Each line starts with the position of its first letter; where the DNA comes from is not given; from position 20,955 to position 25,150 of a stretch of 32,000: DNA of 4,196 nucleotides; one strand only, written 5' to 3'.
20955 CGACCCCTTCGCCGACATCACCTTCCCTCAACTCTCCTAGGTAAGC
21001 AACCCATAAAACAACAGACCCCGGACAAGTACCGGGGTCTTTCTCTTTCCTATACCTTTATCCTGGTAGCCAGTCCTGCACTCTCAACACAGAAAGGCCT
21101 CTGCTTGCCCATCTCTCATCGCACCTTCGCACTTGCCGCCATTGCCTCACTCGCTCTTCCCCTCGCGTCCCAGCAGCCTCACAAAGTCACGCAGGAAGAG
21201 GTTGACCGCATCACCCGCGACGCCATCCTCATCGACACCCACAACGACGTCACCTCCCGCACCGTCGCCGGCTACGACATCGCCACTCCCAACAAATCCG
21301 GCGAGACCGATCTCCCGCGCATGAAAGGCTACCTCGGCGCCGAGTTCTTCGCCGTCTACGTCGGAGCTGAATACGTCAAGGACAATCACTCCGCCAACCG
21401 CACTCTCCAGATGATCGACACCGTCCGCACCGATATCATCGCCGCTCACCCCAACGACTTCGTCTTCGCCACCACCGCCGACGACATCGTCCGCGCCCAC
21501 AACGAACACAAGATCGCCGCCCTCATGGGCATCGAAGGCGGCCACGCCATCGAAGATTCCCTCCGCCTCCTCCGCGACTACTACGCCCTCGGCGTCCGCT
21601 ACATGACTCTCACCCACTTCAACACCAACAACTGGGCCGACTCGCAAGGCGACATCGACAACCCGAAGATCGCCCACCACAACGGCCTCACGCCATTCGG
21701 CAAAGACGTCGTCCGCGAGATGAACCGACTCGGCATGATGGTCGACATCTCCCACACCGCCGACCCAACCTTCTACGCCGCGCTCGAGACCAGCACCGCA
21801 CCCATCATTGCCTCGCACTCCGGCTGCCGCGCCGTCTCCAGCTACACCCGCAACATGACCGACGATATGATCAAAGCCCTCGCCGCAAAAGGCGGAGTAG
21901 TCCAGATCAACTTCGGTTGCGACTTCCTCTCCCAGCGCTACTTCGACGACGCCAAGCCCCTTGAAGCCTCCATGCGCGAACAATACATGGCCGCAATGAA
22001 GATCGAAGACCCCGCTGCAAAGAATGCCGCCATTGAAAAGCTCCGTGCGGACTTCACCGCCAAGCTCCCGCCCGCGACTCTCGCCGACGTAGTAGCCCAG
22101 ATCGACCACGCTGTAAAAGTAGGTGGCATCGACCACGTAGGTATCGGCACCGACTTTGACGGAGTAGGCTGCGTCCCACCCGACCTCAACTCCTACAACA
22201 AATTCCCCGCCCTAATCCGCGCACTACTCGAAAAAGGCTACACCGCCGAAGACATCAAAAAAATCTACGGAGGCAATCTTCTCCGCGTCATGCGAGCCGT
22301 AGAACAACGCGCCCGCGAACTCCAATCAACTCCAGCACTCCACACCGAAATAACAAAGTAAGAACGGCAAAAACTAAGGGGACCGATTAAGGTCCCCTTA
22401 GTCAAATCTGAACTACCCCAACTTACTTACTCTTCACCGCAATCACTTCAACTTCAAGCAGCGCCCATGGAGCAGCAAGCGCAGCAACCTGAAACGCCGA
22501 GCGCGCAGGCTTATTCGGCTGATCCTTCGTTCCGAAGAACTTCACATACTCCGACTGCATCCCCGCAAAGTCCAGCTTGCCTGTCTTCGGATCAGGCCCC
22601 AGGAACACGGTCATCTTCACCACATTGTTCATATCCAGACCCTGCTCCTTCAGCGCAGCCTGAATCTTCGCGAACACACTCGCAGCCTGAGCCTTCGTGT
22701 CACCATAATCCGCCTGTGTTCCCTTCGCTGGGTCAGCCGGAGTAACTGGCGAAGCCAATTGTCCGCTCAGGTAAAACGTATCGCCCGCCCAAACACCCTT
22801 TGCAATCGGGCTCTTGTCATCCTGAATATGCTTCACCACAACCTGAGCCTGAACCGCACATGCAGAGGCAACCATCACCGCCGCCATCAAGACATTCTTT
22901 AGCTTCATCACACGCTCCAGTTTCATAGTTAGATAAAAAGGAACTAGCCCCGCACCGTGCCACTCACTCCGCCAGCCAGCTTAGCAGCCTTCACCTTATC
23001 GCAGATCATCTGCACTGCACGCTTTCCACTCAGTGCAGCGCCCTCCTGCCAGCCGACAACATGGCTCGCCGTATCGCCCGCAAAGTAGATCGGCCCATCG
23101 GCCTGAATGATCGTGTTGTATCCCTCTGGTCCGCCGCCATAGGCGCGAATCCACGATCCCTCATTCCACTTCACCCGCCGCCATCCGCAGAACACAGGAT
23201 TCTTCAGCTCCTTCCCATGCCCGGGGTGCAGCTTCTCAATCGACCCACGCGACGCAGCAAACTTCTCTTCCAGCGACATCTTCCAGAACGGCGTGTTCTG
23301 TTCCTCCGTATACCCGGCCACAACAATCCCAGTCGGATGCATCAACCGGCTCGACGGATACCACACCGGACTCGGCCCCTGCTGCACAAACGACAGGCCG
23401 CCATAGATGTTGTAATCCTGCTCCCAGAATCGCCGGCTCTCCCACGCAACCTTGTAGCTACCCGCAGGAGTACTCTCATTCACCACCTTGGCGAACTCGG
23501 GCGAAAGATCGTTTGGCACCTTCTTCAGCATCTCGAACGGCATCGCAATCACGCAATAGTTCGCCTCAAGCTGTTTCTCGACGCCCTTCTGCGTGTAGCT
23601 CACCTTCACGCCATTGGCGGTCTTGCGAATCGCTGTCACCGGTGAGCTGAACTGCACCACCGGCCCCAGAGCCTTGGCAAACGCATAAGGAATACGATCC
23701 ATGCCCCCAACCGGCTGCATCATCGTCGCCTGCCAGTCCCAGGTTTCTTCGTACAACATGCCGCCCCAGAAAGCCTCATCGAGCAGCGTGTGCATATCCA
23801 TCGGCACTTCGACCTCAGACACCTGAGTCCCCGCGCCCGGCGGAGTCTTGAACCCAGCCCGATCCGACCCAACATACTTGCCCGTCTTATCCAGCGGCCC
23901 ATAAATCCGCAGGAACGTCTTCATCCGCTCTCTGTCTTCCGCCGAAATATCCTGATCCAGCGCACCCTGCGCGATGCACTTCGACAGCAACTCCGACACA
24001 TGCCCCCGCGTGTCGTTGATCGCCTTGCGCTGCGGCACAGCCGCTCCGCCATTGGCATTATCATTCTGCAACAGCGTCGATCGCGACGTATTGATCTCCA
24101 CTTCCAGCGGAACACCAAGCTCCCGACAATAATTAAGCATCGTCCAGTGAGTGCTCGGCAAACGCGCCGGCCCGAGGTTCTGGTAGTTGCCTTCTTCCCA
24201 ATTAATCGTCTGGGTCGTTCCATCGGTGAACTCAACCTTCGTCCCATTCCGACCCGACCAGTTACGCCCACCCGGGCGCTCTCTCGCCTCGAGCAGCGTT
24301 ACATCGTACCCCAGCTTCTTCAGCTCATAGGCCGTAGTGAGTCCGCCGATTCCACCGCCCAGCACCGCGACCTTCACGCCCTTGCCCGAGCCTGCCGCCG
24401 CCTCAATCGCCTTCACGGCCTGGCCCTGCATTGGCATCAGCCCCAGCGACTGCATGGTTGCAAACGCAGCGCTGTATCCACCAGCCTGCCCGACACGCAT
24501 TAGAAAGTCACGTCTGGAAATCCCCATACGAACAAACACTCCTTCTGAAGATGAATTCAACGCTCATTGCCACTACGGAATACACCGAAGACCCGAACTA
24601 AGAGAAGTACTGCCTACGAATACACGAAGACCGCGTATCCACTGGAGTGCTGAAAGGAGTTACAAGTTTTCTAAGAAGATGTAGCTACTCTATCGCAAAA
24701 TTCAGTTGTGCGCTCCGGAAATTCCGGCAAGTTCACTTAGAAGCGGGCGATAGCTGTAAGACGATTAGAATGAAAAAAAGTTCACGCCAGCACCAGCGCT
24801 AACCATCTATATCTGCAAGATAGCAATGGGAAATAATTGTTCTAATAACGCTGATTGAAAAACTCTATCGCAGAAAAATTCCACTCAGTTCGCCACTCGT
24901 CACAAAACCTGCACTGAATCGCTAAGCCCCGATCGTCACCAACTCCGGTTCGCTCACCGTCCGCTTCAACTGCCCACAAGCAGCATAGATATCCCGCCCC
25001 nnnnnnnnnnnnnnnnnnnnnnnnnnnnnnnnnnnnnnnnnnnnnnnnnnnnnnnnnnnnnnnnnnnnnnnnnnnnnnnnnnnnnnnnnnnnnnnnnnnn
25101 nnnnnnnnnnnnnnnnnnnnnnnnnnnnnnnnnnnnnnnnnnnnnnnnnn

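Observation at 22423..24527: Two-gene operon pairing an exported flavin amino-acid oxidase with an exported RidA imine deaminase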

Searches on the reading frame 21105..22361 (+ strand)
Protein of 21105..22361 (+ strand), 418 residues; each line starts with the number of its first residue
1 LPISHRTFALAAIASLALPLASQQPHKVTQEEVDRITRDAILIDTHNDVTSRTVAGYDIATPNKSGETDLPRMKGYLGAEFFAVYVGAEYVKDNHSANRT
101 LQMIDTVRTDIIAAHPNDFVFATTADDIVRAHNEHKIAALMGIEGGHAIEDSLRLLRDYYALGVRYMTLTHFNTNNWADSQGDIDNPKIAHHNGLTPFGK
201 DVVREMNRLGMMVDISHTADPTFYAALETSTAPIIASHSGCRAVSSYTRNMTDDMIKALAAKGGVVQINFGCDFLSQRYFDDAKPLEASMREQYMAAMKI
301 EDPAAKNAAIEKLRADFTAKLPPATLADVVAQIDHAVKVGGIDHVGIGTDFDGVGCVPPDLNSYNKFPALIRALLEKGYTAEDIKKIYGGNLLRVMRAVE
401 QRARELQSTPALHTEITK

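Call 3: search_protein_families(library=pfam, proteins=[window:21105-22361:+], max_evalue=0.01)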
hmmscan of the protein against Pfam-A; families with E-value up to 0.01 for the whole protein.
window:21105-22361:+ (418 aa): 1 family
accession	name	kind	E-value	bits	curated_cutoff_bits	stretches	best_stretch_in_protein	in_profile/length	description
PF01244.27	Peptidase_M19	-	1.7e-103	346.6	26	1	37-397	3-318/319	Membrane dipeptidase (Peptidase family M19)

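Call 4: search_protein_families(library=ncbifam, proteins=[window:21105-22361:+], max_evalue=0.01)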
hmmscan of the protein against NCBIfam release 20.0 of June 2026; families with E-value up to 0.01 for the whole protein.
window:21105-22361:+ (418 aa): 0 families

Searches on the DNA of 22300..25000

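Call 53: search_rna_families(source=window, start=22300, end=25000, threshold=evalue, max_evalue=1)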
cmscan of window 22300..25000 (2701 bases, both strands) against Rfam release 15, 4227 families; matches with E-value up to 1: 0.
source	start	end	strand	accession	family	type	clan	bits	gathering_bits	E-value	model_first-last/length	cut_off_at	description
